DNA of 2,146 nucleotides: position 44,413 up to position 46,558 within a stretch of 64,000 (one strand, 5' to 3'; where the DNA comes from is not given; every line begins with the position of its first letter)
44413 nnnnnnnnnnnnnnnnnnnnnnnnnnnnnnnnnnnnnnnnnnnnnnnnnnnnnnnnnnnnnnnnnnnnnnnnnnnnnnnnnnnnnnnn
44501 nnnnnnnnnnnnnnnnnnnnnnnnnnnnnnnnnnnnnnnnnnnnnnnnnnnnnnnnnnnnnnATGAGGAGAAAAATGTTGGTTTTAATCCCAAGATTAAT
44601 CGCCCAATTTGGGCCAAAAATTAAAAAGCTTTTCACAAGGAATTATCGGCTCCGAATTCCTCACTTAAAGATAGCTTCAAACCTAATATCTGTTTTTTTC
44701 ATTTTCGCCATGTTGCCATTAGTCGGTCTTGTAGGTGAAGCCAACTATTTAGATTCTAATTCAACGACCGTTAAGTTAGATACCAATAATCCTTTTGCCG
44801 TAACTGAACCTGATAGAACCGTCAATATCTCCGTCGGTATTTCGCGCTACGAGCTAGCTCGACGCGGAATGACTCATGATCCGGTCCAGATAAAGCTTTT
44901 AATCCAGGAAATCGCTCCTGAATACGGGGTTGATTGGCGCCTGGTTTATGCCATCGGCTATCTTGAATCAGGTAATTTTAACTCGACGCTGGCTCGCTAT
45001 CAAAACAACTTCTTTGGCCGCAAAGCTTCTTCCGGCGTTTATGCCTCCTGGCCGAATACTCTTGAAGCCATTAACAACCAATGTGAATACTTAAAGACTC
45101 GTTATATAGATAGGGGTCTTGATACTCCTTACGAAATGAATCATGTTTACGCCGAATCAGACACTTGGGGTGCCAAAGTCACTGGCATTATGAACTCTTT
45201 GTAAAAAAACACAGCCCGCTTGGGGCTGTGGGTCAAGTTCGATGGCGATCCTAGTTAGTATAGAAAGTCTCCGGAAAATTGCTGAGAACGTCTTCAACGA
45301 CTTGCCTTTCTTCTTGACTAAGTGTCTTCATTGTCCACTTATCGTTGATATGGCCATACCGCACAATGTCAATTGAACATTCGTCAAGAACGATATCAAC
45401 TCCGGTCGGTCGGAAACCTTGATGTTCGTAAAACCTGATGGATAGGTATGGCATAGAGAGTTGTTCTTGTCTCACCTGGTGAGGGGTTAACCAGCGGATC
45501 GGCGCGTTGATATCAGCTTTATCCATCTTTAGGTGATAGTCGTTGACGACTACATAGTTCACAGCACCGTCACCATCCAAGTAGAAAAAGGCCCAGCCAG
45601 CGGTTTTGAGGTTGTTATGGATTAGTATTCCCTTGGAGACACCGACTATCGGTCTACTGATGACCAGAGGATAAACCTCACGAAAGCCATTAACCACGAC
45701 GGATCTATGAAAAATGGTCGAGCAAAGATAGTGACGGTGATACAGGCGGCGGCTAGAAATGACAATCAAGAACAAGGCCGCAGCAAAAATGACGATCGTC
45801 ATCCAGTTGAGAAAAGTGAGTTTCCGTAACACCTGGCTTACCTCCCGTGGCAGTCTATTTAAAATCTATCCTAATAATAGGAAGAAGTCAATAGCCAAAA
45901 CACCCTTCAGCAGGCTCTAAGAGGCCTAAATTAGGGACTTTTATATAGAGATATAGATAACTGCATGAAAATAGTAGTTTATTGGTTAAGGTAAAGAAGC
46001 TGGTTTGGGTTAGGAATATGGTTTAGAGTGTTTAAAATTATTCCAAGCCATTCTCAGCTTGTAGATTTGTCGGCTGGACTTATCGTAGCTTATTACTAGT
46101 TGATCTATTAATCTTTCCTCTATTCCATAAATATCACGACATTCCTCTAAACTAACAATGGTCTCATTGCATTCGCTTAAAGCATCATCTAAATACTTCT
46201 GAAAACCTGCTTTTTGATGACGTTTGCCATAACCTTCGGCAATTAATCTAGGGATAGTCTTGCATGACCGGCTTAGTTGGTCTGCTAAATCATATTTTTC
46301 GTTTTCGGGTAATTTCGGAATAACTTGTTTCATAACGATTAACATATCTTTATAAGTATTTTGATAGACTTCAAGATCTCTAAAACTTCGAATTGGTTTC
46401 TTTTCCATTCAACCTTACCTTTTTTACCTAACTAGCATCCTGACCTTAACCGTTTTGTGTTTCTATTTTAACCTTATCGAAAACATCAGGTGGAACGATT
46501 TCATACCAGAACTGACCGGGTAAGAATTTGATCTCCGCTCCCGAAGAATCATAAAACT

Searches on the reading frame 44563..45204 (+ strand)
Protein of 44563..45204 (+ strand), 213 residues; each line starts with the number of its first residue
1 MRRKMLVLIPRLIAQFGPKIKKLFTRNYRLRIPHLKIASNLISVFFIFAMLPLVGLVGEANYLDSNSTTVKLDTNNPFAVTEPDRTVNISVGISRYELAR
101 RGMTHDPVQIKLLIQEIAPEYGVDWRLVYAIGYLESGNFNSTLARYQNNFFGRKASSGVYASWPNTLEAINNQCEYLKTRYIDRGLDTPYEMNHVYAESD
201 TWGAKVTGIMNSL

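Call 10: search_protein_families(library=pfam, proteins=[window:44563-45204:+], max_evalue=0.01)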
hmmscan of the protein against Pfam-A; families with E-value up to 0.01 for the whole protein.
window:44563-45204:+ (213 aa): 1 family
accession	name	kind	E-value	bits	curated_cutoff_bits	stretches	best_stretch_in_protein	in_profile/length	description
PF01832.25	Glucosaminidase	-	1.5e-12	48.7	30.2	1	114-212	4-120/123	Mannosyl-glycoprotein endo-beta-N-acetylglucosaminidase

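Call 22: find_homologous_proteins(query=window:44575-45204:+, max_evalue=0.00001)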
Query window:44575-45204:+ (209 aa): 77 proteins with E <= 0.00001 among 190 candidates.
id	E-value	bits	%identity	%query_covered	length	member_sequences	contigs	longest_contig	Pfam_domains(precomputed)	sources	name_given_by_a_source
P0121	2.5e-136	470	100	100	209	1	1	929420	PF01832.26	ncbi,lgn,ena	-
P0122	1.4e-116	405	85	100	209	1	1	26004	PF01832.26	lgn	-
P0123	4.3e-100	351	76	100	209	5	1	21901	PF01832.26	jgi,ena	-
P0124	4.9e-78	279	63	100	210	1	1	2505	PF01832.26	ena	-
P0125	5.1e-78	279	67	100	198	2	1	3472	PF01832.26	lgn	-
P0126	6.8e-78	279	66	100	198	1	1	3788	PF01832.26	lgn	-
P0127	6.0e-75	269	63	100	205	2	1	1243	PF01832.26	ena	-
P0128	6.5e-75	269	71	85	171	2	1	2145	PF01832.26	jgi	jgi:hypothetical protein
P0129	8.0e-75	269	60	100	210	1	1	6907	PF01832.26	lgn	-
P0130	1.0e-74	268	60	100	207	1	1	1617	PF01832.26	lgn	-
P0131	1.4e-70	255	67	82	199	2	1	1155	PF01832.26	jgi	jgi:hypothetical protein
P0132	2.4e-66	241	54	100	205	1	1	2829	PF01832.26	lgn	-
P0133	3.7e-66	240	57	100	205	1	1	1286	PF01832.26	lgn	-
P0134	6.3e-66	240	55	100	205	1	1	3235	PF01832.26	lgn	-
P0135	1.9e-65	238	57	100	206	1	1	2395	PF01832.26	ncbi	-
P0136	4.0e-64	234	59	100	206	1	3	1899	PF01832.26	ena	-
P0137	6.6e-60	220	56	100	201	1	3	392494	PF01832.26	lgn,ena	-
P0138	5.5e-59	217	74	63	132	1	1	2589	PF01832.26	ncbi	-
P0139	2.9e-57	211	53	93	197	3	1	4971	PF01832.26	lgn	-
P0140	4.0e-57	211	53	100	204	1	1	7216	PF01832.26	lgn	-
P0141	2.8e-56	208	56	88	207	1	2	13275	PF01832.26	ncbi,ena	ncbi:MAG: glucosaminidase domain-containing protein [Patescibacteria group bacterium]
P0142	7.6e-56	207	52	100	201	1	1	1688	PF01832.26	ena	-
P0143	4.4e-55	204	52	96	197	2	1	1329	PF01832.26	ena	-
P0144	4.6e-55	204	51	100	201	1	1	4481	PF01832.26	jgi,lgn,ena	-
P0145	3.1e-54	202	51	100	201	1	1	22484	PF01832.26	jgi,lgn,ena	-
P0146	2.2e-53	199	53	93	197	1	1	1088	PF01832.26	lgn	-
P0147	3.0e-53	198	51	100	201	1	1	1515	PF01832.26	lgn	-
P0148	1.1e-52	196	54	93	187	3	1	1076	PF01832.26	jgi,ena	-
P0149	7.3e-52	194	54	85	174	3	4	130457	PF01832.26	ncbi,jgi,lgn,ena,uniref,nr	ncbi:MAG: hypothetical protein UT15_C0003G0043 [Berkelbacteria bacterium GW2011_GWA1_39_10]|uniref:M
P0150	1.3e-51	193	51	100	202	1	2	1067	PF01832.26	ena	-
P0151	8.8e-49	184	48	100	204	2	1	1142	PF01832.26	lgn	-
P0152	3.3e-48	182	52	94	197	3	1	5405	PF01832.26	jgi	-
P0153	3.4e-46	175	47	91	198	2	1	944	PF01832.26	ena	-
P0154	3.7e-44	169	47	91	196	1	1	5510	PF01832.26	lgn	-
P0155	5.2e-44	168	44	93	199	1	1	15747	PF01832.26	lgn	-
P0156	3.0e-43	166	50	83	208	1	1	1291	PF01832.26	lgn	-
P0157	1.2e-42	164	46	88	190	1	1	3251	PF01832.26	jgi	jgi:hypothetical protein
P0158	5.9e-42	161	43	91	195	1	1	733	PF01832.26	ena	-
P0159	6.0e-42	161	50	81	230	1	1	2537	PF01832.26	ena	-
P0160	7.4e-42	161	47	84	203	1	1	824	PF01832.26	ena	-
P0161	9.1e-42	161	46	85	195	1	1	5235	PF01832.26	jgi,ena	-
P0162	1.0e-41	161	47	82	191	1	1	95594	PF01832.26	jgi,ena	-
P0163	1.5e-41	160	44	93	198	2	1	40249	PF01832.26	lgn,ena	-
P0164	2.0e-41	160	47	82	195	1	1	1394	PF01832.26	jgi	-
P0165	2.2e-41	160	49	82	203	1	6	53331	PF01832.26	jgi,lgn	-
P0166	2.4e-41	159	50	75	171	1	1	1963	PF01832.26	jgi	jgi:hypothetical protein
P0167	2.7e-41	159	45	91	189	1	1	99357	PF01832.26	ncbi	-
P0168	3.0e-41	159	59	60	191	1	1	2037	PF01832.26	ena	-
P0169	3.0e-41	159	47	83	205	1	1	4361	PF01832.26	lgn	-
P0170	1.4e-40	157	44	93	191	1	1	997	PF01832.26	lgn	-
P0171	7.5e-40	155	45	81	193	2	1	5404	PF01832.26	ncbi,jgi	jgi:hypothetical protein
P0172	8.9e-40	154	46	86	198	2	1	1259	PF01832.26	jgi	-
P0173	1.4e-39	154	46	91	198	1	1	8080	PF01832.26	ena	-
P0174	2.8e-39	153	44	93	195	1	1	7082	PF01832.26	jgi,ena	-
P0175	3.1e-39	153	51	72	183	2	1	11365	PF01832.26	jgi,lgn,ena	-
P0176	5.8e-39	152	49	77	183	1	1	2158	PF01832.26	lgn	-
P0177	2.4e-38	150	44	85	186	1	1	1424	PF01832.26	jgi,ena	-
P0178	4.0e-38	149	48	83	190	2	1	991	PF01832.26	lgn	-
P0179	8.2e-38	148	45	93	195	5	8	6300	PF01832.26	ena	-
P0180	1.2e-37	147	54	61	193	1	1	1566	PF01832.26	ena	-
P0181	1.8e-37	147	44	81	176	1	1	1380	PF01832.26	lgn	-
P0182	2.2e-37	147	41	89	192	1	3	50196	PF01832.26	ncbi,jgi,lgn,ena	ncbi:MAG: glucosaminidase domain-containing protein [Candidatus Berkelbacteria bacterium]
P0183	2.8e-37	146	43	80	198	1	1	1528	PF01832.26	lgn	-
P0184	7.6e-37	145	44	83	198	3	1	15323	PF01832.26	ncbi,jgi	jgi:hypothetical protein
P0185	1.1e-36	144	46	83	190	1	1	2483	PF01832.26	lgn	-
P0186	1.1e-36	144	46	85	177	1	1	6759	PF01832.26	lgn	-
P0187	1.6e-36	144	46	85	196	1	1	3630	PF01832.26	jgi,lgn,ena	-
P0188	2.4e-36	143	41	85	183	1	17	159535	PF01832.26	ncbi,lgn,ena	-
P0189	2.5e-36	143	43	93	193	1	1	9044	PF01832.26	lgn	-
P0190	7.9e-36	141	40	79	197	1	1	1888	PF01832.26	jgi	jgi:hypothetical protein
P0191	4.0e-35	139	44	93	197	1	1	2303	PF01832.26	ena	-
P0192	7.6e-35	138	43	77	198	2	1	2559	PF01832.26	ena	-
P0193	5.7e-34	135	45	76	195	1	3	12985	PF01832.26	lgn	-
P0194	2.2e-33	133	39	80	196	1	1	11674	PF01832.26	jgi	jgi:hypothetical protein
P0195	3.4e-32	130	39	80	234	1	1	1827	PF01832.26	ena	-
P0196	3.1e-31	126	49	70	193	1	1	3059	PF01832.26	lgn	-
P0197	3.0e-30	123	42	91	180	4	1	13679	PF01832.26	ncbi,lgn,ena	-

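Call 77: search_protein_families(library=ncbifam, proteins=[window:44575-45204:+], max_evalue=0.01)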
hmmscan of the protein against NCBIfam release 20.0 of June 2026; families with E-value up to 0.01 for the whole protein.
window:44575-45204:+ (209 aa): 0 families

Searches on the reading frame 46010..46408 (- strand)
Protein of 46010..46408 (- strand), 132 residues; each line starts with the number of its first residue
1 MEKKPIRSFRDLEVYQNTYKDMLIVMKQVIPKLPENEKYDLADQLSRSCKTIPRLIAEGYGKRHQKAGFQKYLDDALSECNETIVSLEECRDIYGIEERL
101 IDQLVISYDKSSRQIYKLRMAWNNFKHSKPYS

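Call 10: search_protein_families(library=pfam, proteins=[window:46010-46408:-], max_evalue=0.01)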
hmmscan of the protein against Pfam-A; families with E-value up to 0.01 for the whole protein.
window:46010-46408:- (132 aa): 1 family
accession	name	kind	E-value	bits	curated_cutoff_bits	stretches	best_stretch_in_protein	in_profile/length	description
PF05635.17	23S_rRNA_IVP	-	4.9e-18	65.7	33.8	1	10-116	1-105/106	23S rRNA-intervening sequence protein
